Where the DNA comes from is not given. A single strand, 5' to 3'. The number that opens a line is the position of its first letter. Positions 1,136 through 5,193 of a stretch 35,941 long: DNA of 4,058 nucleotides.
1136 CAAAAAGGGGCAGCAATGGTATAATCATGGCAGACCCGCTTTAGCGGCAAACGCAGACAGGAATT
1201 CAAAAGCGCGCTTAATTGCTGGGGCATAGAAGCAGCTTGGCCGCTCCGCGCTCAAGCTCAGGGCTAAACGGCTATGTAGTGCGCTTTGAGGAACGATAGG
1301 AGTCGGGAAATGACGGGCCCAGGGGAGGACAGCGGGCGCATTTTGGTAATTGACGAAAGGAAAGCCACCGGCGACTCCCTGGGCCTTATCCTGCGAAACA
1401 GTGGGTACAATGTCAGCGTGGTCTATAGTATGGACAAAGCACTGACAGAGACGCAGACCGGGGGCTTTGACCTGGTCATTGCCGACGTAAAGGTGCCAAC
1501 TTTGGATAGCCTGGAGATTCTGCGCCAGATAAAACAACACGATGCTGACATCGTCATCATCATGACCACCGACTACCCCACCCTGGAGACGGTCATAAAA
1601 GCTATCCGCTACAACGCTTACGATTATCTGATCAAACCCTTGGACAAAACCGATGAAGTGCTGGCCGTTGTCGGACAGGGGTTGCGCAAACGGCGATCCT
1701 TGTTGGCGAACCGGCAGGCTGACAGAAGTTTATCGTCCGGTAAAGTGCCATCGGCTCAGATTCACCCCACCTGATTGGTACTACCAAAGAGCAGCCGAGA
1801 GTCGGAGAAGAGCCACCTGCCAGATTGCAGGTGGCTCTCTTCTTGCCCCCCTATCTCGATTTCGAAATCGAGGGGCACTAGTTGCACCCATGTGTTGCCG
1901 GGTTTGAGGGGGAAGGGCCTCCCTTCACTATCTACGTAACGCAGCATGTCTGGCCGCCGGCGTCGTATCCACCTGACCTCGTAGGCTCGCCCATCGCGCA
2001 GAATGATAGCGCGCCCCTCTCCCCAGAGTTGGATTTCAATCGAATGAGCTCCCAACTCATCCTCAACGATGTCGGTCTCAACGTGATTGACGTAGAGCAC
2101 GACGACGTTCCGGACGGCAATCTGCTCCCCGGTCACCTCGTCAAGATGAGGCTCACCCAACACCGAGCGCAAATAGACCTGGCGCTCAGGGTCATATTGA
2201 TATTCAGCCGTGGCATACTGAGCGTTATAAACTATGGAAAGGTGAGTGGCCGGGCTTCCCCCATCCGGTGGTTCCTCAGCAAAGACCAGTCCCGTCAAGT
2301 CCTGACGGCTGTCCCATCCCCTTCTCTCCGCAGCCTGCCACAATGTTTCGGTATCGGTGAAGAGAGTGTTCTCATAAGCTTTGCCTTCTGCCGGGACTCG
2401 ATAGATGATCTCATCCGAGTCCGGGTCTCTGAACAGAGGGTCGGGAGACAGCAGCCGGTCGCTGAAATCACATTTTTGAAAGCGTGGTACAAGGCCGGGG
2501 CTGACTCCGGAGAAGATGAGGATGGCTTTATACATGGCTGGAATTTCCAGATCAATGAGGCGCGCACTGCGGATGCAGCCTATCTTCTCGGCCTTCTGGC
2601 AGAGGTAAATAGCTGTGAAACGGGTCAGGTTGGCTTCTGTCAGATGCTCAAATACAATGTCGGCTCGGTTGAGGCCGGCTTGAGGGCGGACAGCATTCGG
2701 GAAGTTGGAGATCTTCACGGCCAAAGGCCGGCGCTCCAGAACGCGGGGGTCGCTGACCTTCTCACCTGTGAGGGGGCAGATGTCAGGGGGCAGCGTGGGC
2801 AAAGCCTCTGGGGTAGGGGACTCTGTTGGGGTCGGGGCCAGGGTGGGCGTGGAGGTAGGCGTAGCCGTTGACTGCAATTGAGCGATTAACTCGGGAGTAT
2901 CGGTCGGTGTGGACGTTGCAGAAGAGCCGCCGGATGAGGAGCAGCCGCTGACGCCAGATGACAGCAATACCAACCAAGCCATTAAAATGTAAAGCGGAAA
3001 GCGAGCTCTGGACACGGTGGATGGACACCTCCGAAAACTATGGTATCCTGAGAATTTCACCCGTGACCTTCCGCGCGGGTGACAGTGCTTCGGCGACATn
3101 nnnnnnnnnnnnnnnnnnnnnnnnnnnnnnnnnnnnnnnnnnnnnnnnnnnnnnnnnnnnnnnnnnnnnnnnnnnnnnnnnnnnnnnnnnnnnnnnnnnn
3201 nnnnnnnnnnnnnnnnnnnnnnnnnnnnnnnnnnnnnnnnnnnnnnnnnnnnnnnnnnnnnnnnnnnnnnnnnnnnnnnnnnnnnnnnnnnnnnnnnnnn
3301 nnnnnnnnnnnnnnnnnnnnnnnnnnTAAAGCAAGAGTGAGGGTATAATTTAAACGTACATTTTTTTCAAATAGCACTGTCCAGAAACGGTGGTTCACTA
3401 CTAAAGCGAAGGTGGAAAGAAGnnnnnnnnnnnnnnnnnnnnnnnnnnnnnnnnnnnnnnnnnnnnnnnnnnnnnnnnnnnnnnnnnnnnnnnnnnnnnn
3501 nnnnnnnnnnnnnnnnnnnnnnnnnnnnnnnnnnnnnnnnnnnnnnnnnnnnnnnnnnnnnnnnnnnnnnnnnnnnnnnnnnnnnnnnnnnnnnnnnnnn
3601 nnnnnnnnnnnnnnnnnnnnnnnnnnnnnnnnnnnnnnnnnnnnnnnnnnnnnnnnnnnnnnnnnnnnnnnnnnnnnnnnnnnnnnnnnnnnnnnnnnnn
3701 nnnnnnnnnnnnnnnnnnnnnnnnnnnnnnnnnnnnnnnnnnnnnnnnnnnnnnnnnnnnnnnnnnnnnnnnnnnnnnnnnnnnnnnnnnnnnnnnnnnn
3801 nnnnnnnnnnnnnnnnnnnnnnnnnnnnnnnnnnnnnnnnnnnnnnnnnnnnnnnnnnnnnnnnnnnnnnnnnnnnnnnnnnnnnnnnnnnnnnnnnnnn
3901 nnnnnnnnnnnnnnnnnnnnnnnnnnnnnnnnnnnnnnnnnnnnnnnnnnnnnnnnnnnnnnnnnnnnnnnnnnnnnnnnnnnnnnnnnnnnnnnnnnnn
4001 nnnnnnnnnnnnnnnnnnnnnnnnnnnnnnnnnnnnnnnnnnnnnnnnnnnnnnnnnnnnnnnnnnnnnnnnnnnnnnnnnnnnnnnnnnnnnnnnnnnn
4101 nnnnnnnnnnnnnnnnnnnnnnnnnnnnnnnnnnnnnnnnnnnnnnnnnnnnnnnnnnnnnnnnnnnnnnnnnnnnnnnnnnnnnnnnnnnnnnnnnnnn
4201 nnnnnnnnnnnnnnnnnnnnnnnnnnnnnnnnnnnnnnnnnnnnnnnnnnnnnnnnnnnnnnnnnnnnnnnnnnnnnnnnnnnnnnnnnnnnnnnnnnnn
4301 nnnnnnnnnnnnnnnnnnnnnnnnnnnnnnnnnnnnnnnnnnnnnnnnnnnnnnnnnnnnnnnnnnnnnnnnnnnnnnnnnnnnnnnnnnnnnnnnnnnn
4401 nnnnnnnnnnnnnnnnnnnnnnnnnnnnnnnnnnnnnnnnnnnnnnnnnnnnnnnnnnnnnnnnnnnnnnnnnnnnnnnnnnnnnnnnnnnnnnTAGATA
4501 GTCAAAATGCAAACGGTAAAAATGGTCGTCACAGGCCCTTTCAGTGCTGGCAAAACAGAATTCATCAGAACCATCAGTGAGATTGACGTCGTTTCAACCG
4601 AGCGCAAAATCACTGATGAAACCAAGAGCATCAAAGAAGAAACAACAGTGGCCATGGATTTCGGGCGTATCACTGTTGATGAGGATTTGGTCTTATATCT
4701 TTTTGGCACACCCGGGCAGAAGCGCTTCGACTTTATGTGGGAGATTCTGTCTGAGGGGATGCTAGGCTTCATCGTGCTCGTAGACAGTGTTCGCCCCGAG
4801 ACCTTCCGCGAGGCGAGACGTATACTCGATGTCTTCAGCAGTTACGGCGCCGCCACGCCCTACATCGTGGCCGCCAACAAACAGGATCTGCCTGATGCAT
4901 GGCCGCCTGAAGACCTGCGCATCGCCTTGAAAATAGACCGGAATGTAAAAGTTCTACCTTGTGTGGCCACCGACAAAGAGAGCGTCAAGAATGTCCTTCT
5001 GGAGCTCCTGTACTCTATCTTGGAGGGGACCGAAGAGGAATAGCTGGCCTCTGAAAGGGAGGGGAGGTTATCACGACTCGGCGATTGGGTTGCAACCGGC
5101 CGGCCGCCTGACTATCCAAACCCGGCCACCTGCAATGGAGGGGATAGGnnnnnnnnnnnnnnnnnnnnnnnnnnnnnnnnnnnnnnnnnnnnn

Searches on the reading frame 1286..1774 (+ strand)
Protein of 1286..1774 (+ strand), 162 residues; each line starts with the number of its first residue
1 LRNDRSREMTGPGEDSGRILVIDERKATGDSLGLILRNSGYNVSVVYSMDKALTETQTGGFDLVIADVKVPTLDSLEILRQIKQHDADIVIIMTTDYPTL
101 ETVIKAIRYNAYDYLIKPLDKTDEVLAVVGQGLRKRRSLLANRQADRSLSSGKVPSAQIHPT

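Call 40: search_protein_families(library=pfam, proteins=[window:1286-1774:+], max_evalue=0.001)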
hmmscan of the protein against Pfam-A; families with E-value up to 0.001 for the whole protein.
window:1286-1774:+ (162 aa): 2 families
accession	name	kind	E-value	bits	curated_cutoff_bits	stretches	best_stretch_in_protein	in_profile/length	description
PF00072.30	Response_reg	-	7e-21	74.9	30.2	1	19-123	1-105/111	Response regulator receiver domain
PF02310.24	B12-binding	-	0.00045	20.5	32.1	1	59-108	27-76/121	B12 binding domain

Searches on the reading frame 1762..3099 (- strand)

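Call 40: search_protein_families(library=pfam, proteins=[window:1762-3099:-], max_evalue=0.001)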
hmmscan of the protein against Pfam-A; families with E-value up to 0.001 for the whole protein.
window:1762-3099:- (445 aa): 2 families
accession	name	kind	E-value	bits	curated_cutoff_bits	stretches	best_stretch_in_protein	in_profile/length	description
PF11258.13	DUF3048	-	2.9e-30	105.8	25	1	110-262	1-147/148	Protein of unknown function (DUF3048) N-terminal domain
PF17479.7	DUF3048_C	-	6e-27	94.7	25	1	289-405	3-114/114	Protein of unknown function (DUF3048) C-terminal domain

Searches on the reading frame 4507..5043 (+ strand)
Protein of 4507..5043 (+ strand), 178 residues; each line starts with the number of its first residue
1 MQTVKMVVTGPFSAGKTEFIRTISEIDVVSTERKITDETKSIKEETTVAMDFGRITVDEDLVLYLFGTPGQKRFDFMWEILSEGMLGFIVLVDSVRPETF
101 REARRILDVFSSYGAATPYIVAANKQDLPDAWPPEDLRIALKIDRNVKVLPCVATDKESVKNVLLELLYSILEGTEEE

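Call 40: search_protein_families(library=pfam, proteins=[window:4507-5043:+], max_evalue=0.001)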
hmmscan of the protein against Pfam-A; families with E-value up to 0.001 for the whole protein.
window:4507-5043:+ (178 aa): 4 families
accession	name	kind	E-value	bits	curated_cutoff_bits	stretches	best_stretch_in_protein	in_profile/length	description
PF03029.23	ATP_bind_1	-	2.2e-19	70.7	27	1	33-167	55-233/240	Conserved hypothetical ATP binding protein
PF00025.27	Arf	-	1.7e-09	37.8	22.3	1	3-167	14-170/174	ADP-ribosylation factor family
PF00071.28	Ras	-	7.6e-08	32.5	21.6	1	5-171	1-160/162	Ras family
PF08477.19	Roc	-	2.5e-05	24.9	27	1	5-127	1-119/119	Ras of Complex, Roc, domain of DAPkinase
